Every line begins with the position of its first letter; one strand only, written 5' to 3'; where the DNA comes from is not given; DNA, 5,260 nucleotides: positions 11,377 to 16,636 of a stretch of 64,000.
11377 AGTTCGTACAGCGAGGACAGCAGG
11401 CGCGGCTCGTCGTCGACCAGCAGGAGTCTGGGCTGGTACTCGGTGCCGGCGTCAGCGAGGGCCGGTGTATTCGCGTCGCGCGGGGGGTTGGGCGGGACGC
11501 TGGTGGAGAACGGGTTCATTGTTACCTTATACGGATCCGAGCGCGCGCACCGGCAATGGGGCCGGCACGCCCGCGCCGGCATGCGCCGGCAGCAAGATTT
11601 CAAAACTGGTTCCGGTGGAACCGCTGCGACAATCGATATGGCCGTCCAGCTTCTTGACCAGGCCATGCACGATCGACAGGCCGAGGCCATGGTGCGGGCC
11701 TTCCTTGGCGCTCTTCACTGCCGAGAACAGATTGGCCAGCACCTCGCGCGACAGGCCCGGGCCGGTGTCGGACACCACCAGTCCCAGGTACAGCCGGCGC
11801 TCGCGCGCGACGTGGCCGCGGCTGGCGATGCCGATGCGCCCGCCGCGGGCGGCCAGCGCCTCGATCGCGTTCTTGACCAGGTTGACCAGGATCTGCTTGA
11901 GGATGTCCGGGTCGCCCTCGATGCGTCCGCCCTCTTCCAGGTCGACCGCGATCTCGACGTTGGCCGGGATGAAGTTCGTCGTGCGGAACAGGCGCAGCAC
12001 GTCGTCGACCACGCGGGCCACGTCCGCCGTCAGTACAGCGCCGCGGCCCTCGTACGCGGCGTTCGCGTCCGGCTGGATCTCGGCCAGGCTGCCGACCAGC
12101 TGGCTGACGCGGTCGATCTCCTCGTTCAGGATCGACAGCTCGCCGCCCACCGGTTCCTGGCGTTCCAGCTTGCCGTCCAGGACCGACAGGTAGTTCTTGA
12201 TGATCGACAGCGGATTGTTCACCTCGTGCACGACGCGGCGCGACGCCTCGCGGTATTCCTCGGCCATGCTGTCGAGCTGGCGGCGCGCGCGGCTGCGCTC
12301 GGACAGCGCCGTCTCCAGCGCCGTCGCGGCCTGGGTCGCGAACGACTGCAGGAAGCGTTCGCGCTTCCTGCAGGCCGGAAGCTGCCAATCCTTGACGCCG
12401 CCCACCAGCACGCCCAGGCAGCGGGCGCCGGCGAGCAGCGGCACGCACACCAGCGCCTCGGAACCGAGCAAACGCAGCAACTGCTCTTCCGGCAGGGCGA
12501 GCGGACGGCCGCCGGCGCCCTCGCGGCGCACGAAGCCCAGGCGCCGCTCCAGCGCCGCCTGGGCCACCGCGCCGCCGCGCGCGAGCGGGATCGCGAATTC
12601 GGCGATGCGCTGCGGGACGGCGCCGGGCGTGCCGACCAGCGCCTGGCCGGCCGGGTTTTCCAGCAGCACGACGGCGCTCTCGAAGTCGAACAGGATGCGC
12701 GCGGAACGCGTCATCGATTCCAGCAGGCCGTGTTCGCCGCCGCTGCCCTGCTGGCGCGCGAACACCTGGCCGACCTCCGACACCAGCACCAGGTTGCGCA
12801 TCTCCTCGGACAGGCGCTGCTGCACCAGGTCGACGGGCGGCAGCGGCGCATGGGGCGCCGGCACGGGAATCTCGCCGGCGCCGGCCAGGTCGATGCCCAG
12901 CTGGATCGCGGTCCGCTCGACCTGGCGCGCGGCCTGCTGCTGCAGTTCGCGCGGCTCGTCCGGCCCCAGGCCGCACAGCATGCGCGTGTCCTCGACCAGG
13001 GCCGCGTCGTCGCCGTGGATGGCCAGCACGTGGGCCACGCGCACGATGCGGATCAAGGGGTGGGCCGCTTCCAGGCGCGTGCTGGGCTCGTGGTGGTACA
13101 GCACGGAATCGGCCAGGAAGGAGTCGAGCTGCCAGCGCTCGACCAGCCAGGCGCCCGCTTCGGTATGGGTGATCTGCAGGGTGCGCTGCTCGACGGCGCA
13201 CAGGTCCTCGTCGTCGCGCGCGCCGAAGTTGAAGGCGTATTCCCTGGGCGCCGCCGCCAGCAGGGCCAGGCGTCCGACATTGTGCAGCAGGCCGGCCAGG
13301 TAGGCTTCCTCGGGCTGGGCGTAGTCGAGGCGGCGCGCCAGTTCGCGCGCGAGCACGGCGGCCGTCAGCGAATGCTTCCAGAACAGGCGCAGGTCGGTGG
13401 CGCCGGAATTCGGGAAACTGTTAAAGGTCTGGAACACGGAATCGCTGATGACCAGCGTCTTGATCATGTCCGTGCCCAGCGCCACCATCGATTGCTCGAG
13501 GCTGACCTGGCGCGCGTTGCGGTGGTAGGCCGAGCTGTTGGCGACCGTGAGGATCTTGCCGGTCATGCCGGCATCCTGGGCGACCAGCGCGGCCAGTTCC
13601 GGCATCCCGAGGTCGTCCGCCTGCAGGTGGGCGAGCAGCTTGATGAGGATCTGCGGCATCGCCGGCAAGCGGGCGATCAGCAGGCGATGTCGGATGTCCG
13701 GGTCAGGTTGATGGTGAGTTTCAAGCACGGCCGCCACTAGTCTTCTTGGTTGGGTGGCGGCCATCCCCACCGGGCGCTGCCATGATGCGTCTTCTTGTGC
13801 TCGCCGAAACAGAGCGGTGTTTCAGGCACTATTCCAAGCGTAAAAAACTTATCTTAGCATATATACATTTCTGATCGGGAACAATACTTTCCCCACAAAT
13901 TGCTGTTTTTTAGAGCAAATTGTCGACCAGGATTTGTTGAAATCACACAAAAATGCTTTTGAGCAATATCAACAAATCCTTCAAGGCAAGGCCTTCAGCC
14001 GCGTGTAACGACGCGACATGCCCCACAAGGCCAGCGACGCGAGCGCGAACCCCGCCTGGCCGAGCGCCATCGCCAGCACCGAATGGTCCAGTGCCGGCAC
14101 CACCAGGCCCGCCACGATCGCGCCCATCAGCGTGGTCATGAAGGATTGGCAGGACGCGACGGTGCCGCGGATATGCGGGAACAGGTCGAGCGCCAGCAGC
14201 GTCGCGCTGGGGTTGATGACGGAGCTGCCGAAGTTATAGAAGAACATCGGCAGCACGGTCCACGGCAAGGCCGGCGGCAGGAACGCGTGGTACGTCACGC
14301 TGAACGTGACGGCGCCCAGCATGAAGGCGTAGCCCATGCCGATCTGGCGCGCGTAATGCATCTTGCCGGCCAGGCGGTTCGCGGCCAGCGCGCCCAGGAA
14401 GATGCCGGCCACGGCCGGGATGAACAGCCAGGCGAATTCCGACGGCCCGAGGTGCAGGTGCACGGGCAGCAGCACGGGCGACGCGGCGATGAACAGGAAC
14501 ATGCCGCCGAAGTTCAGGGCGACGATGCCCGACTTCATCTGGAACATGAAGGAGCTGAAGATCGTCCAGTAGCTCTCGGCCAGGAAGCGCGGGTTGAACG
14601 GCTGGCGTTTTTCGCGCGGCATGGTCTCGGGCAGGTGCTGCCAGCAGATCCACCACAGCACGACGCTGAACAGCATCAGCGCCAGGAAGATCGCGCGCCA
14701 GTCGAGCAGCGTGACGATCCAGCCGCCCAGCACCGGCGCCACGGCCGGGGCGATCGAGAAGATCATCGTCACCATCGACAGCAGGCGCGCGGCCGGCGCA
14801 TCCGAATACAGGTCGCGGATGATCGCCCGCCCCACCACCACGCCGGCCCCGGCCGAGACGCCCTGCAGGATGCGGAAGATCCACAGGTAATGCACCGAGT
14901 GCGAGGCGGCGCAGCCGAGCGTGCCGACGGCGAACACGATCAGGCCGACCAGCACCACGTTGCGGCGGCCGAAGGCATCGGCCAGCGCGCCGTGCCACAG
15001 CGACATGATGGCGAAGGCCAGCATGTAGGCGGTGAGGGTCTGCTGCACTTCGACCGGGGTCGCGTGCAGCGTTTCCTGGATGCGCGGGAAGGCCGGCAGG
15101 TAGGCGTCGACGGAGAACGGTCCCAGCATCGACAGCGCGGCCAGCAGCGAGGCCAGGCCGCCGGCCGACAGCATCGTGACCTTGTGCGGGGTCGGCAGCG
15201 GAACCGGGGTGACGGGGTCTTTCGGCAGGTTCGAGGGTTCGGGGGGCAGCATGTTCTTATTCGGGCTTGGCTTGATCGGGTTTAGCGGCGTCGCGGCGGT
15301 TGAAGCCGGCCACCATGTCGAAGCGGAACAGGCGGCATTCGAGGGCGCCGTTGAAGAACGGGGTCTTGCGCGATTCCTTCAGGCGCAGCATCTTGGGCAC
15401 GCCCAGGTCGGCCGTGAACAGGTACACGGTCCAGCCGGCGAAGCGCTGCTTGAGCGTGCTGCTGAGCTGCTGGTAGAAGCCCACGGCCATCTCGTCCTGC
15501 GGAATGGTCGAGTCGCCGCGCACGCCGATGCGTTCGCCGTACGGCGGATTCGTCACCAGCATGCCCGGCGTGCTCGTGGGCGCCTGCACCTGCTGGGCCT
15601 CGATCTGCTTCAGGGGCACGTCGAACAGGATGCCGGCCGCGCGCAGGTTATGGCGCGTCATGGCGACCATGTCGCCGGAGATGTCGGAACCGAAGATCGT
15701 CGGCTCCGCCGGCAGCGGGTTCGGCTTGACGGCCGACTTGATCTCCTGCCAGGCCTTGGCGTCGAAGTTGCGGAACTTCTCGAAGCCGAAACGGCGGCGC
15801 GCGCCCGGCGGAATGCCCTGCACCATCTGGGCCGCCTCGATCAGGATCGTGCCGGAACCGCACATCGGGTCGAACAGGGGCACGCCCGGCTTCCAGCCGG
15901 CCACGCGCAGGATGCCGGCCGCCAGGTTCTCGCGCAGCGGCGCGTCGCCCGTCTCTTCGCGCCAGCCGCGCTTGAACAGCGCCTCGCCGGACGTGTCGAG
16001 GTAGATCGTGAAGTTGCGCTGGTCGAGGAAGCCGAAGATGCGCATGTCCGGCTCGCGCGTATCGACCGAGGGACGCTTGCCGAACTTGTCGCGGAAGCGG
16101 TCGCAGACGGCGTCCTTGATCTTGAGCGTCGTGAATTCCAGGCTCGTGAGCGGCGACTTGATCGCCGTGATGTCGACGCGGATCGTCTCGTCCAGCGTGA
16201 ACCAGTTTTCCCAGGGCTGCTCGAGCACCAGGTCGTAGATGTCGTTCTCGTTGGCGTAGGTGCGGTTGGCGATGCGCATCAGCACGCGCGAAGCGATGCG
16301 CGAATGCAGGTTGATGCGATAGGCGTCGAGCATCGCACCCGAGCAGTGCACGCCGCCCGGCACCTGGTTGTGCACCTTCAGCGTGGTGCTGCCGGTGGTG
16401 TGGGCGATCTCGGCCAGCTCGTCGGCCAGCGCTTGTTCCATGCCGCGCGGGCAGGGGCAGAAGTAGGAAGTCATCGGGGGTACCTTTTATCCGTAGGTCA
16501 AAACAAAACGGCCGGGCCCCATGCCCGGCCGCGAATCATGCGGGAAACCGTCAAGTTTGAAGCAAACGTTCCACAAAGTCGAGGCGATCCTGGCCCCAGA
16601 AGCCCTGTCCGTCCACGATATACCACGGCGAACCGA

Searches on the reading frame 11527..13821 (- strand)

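Call 51: search_protein_families(library=pfam, proteins=[window:11527-13821:-], max_evalue=0.00001)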
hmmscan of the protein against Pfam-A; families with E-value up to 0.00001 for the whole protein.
window:11527-13821:- (764 aa): 5 families
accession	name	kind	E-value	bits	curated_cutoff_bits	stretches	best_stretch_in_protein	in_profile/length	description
PF08668.18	HDOD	-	6.5e-50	169.8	22.9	1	52-246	1-196/196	HDOD domain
PF02518.31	HATPase_c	-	1.5e-17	64.5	26.4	1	636-746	1-109/111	Histidine kinase-, DNA gyrase B-, and HSP90-like ATPase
PF01966.28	HD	-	7.1e-09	36.4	22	1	148-263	2-110/116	HD domain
PF01590.32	GAF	-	6.2e-08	33.7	22.4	1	366-502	5-133/133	GAF domain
PF13492.12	GAF_3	-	3.5e-07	31.1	27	1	370-503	9-128/129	GAF domain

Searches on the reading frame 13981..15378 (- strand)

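Call 51: search_protein_families(library=pfam, proteins=[window:13981-15378:-], max_evalue=0.00001)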
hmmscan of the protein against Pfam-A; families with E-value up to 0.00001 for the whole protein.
window:13981-15378:- (465 aa): 3 families
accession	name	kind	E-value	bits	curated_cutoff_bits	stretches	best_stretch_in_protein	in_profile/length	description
PF07690.21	MFS_1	-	2.7e-44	151.9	33.4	1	81-422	3-346/347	Major Facilitator Superfamily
PF06609.19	TRI12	-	2.5e-06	26.7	23.2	1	116-251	85-221/599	Fungal trichothecene efflux pump (TRI12)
PF06779.20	MFS_4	-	5.4e-06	26.4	26.3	1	123-236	241-351/364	Uncharacterised MFS-type transporter YbfB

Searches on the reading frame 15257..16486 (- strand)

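Call 51: search_protein_families(library=pfam, proteins=[window:15257-16486:-], max_evalue=0.00001)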
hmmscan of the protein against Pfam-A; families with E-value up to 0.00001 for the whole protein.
window:15257-16486:- (409 aa): 3 families
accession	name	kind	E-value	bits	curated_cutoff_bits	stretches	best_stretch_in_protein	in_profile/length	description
PF01170.24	UPF0020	-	1.4e-47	162.4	22.3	1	173-386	1-195/197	RMKL-like, methyltransferase domain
PF02926.22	THUMP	-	1.9e-23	83.1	20.6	1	77-164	1-84/84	THUMP domain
PF22020.1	RlmL_1st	-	3.9e-13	49.6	27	1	8-69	2-55/55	RlmL ferredoxin-like domain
